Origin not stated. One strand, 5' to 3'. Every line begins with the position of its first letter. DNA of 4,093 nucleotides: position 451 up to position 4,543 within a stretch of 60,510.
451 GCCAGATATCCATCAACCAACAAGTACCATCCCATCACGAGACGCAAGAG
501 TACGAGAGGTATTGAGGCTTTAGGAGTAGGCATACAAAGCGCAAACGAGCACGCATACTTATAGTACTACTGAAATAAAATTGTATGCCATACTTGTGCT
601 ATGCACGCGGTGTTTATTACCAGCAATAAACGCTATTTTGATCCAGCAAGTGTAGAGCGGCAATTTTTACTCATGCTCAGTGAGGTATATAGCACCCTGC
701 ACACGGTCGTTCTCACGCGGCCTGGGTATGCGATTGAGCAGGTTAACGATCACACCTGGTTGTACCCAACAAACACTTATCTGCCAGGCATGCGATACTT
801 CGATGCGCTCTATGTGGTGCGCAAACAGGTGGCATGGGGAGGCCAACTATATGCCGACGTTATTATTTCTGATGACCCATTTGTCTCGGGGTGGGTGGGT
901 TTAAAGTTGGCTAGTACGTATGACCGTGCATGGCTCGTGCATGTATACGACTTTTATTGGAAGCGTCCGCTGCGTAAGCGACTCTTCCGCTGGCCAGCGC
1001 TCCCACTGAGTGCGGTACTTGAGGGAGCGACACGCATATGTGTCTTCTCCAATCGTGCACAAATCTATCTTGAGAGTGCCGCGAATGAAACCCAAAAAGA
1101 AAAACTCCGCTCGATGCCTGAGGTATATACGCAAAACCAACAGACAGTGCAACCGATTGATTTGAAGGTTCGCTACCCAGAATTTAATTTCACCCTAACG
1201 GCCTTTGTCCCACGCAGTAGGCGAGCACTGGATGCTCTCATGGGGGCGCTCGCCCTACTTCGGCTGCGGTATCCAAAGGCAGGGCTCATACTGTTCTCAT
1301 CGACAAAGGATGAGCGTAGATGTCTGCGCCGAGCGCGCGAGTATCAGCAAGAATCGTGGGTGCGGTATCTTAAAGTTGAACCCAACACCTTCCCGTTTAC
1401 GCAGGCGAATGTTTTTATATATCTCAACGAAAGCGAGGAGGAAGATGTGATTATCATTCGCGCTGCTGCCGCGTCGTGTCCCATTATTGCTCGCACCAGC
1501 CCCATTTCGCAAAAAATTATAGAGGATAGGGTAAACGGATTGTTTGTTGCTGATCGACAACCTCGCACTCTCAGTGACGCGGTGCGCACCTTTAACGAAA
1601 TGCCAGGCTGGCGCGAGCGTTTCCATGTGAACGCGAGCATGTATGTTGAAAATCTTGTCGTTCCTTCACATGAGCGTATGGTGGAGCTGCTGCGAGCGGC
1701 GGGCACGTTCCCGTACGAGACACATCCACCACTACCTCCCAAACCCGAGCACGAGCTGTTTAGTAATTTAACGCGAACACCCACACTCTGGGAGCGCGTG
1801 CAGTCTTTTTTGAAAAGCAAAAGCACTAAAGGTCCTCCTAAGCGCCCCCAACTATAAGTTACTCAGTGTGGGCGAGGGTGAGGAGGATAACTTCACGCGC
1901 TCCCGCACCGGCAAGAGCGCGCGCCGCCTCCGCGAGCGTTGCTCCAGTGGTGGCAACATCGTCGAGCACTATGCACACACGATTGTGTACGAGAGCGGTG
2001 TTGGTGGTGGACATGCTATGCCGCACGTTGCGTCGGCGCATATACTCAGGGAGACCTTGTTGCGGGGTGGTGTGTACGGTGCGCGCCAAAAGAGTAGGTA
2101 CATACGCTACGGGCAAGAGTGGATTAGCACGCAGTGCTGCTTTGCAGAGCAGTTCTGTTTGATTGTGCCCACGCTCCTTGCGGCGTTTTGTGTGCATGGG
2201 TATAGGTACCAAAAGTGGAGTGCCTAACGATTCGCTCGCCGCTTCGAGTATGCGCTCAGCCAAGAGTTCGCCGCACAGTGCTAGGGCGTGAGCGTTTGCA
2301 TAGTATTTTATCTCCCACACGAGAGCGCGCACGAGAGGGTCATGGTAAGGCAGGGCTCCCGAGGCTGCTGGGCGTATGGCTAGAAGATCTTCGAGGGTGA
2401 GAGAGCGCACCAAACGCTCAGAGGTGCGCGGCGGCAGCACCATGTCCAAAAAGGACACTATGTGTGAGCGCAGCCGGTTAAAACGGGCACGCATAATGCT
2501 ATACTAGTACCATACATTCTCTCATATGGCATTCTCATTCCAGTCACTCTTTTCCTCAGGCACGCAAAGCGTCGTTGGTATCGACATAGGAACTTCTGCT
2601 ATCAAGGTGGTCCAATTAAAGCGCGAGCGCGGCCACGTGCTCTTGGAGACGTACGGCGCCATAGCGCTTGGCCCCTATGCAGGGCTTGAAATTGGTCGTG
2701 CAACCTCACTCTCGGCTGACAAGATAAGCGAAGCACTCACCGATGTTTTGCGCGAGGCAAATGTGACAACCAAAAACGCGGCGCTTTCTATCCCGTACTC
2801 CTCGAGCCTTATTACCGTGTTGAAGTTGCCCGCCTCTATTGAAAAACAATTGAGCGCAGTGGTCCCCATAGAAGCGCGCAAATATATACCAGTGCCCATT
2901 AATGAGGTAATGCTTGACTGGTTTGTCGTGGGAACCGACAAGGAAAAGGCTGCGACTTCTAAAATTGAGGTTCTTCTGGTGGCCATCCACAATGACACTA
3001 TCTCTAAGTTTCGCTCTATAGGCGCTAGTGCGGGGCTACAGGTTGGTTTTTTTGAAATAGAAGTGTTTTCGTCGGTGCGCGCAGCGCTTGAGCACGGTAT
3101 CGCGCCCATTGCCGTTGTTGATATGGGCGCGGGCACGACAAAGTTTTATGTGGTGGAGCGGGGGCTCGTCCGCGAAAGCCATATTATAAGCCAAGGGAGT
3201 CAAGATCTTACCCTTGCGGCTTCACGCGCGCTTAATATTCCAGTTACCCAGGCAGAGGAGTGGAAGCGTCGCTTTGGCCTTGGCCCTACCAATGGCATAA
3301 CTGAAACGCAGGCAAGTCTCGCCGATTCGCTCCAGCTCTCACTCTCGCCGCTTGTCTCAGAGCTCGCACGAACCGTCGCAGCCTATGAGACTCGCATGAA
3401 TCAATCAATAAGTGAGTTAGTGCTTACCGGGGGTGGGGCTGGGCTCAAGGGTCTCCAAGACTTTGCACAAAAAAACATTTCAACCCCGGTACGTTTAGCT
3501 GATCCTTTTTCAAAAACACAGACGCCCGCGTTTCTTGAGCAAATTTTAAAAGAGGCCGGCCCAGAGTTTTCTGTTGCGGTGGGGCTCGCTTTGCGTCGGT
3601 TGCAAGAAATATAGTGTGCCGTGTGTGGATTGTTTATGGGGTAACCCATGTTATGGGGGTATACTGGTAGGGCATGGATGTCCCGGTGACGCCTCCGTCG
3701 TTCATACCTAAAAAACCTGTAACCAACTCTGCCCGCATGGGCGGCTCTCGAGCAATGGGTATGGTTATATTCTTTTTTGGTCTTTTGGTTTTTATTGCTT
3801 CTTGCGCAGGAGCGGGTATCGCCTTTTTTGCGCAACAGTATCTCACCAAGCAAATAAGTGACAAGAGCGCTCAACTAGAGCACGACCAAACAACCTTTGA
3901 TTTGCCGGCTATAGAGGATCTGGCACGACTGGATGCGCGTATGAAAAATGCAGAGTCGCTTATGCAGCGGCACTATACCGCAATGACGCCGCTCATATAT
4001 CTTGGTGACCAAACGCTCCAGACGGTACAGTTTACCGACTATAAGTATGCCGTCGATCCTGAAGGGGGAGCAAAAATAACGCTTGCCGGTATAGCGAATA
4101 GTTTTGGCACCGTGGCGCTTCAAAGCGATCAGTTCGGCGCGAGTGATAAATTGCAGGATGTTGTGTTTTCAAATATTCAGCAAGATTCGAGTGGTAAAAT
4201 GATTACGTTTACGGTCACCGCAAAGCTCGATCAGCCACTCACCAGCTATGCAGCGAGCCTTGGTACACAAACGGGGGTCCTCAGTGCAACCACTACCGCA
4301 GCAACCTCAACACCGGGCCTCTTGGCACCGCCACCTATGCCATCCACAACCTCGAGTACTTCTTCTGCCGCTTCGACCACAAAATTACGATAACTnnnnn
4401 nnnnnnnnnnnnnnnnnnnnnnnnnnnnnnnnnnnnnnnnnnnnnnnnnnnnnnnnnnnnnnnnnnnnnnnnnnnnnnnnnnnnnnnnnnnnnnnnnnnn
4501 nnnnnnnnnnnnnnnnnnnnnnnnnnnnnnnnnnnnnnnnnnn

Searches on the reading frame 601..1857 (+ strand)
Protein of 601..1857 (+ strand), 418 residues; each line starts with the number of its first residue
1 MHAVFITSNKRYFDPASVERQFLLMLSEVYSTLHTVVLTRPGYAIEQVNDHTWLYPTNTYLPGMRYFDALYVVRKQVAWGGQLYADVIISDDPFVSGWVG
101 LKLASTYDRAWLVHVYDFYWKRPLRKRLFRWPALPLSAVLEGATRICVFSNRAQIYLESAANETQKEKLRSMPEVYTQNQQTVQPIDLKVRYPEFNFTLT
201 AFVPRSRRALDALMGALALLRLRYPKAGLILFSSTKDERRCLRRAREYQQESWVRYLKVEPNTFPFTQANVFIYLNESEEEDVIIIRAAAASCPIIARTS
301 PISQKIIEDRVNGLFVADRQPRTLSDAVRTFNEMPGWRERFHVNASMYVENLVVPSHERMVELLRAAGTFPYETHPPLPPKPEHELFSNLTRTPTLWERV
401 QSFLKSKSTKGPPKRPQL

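Call 41: search_protein_families(library=pfam, proteins=[window:601-1857:+], max_evalue=0.0001)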
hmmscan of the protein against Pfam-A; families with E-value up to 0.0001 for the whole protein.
window:601-1857:+ (418 aa): 2 families
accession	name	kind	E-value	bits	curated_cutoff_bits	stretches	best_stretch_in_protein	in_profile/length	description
PF00534.26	Glycos_transf_1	-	1.4e-06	28.4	26.4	1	209-345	29-169/172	Glycosyl transferases group 1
PF13692.12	Glyco_trans_1_4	-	5.5e-06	27.1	27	1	207-330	14-138/142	Glycosyl transferases group 1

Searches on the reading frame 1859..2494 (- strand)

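Call 41: search_protein_families(library=pfam, proteins=[window:1859-2494:-], max_evalue=0.0001)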
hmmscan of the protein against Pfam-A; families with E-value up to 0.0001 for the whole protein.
window:1859-2494:- (211 aa): 1 family
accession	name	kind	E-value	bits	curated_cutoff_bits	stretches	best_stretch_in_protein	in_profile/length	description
PF00156.33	Pribosyltran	-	1.3e-08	34.7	26.3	1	150-208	69-124/158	Phosphoribosyl transferase domain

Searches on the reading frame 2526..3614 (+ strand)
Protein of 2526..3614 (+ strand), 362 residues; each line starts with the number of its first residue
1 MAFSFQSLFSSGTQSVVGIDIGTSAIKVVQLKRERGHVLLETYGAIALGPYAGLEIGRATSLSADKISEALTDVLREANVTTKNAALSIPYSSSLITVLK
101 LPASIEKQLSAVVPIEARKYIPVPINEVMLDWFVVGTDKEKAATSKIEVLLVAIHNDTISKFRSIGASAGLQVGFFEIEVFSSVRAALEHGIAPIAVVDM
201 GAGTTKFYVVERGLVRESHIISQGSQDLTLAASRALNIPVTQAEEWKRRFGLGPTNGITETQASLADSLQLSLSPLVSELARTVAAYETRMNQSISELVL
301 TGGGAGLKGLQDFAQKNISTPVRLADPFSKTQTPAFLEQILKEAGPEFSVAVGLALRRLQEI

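Call 41: search_protein_families(library=pfam, proteins=[window:2526-3614:+], max_evalue=0.0001)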
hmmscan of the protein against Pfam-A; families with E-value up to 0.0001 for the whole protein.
window:2526-3614:+ (362 aa): 2 families
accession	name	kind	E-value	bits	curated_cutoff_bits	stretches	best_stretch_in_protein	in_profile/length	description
PF11104.14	PilM_2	-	8.8e-42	143.7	27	1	18-358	1-339/340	Type IV pilus assembly protein PilM;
PF14450.12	FtsA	-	1.3e-17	64.8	31.8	1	196-352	1-126/127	Cell division protein FtsA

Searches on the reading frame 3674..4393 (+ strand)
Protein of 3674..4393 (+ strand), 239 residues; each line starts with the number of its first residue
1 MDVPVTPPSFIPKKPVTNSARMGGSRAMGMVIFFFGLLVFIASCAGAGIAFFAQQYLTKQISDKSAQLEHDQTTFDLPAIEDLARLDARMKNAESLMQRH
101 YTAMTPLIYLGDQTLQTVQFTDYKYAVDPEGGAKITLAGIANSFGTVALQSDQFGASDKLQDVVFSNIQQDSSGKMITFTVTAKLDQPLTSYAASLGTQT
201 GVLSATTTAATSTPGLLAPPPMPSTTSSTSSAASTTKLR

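Call 41: search_protein_families(library=pfam, proteins=[window:3674-4393:+], max_evalue=0.0001)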
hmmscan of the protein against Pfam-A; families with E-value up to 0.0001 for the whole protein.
window:3674-4393:+ (239 aa): 1 family
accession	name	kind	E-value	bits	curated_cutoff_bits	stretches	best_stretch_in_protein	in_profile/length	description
PF05137.18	PilN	-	3.5e-06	27.4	22.8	1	111-185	7-78/78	Fimbrial assembly protein (PilN)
